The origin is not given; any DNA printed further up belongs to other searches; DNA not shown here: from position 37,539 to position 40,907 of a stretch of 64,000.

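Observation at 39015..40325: Class 2 (Ala1, KlbA-type) intein with homing endonuclease interrupting the His box of the pilus ATPase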

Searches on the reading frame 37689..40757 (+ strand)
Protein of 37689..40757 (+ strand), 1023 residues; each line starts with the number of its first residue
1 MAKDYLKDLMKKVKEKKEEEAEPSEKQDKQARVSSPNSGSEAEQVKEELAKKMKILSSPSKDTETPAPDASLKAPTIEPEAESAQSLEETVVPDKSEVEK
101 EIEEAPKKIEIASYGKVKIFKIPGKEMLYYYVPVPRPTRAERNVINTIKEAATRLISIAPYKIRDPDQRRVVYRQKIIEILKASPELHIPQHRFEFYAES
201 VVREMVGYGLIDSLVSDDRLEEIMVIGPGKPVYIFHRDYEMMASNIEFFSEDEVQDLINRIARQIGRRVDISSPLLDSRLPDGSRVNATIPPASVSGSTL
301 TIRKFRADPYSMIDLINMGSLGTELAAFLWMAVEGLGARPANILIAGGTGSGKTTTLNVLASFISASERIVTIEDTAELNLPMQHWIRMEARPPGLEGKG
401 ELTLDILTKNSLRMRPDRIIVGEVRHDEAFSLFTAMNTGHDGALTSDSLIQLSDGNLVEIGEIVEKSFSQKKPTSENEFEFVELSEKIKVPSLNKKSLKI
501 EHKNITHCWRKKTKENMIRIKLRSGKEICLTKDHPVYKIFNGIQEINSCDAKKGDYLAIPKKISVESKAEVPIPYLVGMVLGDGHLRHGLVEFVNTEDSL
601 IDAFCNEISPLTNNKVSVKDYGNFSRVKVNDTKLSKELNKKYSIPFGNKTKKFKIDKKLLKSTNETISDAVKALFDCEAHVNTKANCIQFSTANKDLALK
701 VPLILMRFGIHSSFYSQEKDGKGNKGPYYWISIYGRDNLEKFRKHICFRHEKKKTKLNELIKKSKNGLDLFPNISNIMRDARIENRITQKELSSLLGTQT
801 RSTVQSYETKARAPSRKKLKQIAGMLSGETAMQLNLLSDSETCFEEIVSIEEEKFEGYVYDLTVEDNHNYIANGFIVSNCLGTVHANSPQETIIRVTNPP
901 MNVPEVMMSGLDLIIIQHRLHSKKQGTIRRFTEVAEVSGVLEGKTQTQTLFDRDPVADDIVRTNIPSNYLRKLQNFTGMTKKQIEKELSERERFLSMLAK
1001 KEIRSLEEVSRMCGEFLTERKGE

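Call 5: search_protein_families(library=pfam, proteins=[window:37689-40757:+], max_evalue=0.1)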
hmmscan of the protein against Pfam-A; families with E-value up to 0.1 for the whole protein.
window:37689-40757:+ (1023 aa): 14 families
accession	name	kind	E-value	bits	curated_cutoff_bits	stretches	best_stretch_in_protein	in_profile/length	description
PF00437.27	T2SSE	-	6.2e-43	147.3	24.9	1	210-445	7-241/370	Type II/IV secretion system protein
PF14890.11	Intein_splicing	-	2.6e-28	99.2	35.8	1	452-879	3-155/155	Intein splicing domain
PF14528.11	LAGLIDADG_3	-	4.6e-13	49.7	22.5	1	671-746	7-81/82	LAGLIDADG-like domain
PF01381.28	HTH_3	-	1.7e-06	28.4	23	1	779-824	2-46/55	Helix-turn-helix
PF06414.18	Zeta_toxin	-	0.00073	19.5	22.3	1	338-374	14-50/199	Zeta toxin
PF01580.24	FtsK_SpoIIIE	-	0.0016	18.4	24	1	340-360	39-59/221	FtsK/SpoIIIE family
PF00005.33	ABC_tran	-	0.0064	17.5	25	1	343-375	14-46/137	ABC transporter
PF13191.12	AAA_16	-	0.0071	17.3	32.6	1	339-389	23-72/167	AAA ATPase domain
PF13245.12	AAA_19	-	0.02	15.5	25.1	1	340-369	11-40/134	AAA domain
PF14532.12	Sigma54_activ_2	-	0.03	15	25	0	334-380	15-61/138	Sigma-54 interaction domain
PF00448.28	SRP54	-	0.041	14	22.7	1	341-371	2-32/196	SRP54-type protein, GTPase domain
PF21021.3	FAF1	-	0.047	13.9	27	0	818-886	35-101/146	Fas-associated factor 1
PF25199.1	nSTAND_NTPase5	-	0.094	13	34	0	339-375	40-77/145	Novel STAND NTPase 5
PF05872.18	HerA_C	-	0.096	11.7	22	0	344-368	25-49/502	Helicase HerA-like C-terminal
